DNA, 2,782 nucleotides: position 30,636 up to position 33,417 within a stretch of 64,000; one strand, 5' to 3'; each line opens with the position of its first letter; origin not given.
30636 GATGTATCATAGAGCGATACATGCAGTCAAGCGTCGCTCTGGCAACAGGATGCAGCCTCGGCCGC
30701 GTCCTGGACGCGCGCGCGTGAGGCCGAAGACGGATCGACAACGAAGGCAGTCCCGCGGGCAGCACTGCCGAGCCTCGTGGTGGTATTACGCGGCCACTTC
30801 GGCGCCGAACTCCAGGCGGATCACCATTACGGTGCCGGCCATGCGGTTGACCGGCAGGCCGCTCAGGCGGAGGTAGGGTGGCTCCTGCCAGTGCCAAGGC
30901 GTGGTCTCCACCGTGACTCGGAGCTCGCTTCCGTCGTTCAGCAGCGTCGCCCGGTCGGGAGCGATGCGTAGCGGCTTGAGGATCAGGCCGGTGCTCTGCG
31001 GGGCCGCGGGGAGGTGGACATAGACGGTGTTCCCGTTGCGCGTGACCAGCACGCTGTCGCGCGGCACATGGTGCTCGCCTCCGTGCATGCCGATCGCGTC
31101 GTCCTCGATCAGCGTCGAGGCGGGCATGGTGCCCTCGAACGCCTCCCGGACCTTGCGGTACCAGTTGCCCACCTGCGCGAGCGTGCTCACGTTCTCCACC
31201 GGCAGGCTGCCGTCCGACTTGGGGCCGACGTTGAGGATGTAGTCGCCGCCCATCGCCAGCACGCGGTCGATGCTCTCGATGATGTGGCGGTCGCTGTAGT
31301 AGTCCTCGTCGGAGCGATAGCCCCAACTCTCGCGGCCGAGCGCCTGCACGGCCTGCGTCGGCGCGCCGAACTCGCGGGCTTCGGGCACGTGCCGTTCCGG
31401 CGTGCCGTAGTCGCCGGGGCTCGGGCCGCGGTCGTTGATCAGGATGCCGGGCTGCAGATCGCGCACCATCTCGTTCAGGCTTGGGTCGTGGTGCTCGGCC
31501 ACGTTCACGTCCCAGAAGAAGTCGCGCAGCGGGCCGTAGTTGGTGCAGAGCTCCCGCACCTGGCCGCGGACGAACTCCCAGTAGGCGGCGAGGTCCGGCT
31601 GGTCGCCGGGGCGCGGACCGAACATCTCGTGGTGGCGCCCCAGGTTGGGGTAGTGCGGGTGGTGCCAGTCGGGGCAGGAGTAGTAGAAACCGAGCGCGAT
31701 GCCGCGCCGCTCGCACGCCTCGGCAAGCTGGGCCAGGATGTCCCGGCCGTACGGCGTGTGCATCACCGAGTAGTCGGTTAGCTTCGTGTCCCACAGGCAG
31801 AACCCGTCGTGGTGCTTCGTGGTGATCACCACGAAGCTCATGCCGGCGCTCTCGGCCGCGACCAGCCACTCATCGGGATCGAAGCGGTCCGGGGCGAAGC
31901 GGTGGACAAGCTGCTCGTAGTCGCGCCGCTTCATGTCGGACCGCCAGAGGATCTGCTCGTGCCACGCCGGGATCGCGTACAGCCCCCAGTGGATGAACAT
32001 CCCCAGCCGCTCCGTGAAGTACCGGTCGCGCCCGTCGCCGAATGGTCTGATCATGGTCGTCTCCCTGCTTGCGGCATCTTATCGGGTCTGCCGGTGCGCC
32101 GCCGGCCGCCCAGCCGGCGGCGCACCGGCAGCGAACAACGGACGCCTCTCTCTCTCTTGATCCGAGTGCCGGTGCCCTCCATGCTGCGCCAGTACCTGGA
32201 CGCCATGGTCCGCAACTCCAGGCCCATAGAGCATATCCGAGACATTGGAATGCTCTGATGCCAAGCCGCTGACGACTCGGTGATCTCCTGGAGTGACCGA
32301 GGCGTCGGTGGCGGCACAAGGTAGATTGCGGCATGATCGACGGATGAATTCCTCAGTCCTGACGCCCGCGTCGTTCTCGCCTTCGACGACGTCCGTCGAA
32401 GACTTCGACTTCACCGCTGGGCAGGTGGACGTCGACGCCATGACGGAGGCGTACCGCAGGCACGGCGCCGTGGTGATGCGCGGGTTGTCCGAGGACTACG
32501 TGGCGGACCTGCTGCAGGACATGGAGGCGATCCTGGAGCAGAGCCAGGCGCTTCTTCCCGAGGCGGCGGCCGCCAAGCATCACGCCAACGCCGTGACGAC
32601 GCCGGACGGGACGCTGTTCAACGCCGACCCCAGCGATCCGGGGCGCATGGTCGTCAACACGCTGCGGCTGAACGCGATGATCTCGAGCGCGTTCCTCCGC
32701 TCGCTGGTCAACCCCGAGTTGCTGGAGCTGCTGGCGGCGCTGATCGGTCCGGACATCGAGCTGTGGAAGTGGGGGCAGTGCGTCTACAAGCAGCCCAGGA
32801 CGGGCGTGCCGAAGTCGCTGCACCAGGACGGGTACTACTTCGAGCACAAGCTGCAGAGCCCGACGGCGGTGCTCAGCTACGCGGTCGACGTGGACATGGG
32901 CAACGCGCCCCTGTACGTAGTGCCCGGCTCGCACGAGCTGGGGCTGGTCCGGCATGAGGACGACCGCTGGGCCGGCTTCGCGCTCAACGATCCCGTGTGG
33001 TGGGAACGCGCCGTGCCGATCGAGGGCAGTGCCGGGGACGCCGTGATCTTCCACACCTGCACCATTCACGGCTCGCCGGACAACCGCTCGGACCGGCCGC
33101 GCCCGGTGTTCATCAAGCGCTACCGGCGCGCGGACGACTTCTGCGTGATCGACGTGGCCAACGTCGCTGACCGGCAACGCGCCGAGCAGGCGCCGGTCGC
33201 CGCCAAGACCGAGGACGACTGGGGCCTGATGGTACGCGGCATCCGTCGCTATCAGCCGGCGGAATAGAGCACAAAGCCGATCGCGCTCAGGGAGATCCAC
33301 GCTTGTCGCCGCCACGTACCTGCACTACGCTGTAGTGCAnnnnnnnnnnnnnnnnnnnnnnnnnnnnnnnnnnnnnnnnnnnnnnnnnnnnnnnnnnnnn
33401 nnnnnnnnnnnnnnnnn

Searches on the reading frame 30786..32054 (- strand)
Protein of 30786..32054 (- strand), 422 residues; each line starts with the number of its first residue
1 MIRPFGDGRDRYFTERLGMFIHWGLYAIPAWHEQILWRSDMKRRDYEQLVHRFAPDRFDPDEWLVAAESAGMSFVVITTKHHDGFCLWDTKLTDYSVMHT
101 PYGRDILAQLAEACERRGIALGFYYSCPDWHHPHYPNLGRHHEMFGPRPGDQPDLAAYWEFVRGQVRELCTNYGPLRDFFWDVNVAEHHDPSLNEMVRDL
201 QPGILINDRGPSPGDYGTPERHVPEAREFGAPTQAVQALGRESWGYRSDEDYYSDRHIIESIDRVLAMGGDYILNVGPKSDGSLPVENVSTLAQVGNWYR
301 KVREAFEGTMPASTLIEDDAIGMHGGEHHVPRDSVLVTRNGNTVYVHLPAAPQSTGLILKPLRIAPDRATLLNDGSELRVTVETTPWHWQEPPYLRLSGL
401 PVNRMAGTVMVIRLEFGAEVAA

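Call 21: search_protein_families(library=pfam, proteins=[window:30786-32054:-], max_evalue=0.01)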
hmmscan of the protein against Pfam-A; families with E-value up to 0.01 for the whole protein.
window:30786-32054:- (422 aa): 2 families
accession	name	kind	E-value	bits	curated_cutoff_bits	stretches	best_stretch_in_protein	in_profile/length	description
PF01120.23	Alpha_L_fucos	-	1.6e-67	228.8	25.2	1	12-301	30-342/345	Alpha-L-fucosidase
PF14871.12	GHL6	-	0.00048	20.8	35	1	62-125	4-64/132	Hypothetical glycosyl hydrolase 6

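Call 78: search_protein_families(library=ncbifam, proteins=[window:30786-32054:-], max_evalue=0.1)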
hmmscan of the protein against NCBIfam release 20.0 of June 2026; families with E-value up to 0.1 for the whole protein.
window:30786-32054:- (422 aa): 0 families

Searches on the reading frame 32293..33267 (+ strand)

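Call 78: search_protein_families(library=ncbifam, proteins=[window:32293-33267:+], max_evalue=0.1)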
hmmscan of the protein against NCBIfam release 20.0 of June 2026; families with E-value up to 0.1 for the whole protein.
window:32293-33267:+ (324 aa): 2 families
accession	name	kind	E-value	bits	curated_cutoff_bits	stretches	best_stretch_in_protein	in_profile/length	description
NF052437.1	MPhHdxlPhnYGIM8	equivalog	8.7e-08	31.9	500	1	140-277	82-213/260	methylphosphonate hydroxylase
TIGR02408.1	ectoine_ThpD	equivalog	0.002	17.5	336.5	0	244-273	214-244/277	ectoine hydroxylase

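Call 79: search_protein_families(library=pfam, proteins=[window:32293-33267:+], max_evalue=0.01)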
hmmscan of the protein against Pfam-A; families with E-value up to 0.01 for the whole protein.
window:32293-33267:+ (324 aa): 1 family
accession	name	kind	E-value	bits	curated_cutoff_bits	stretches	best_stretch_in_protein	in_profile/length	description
PF05721.19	PhyH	-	5.8e-24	86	22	1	54-271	1-212/213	Phytanoyl-CoA dioxygenase (PhyH)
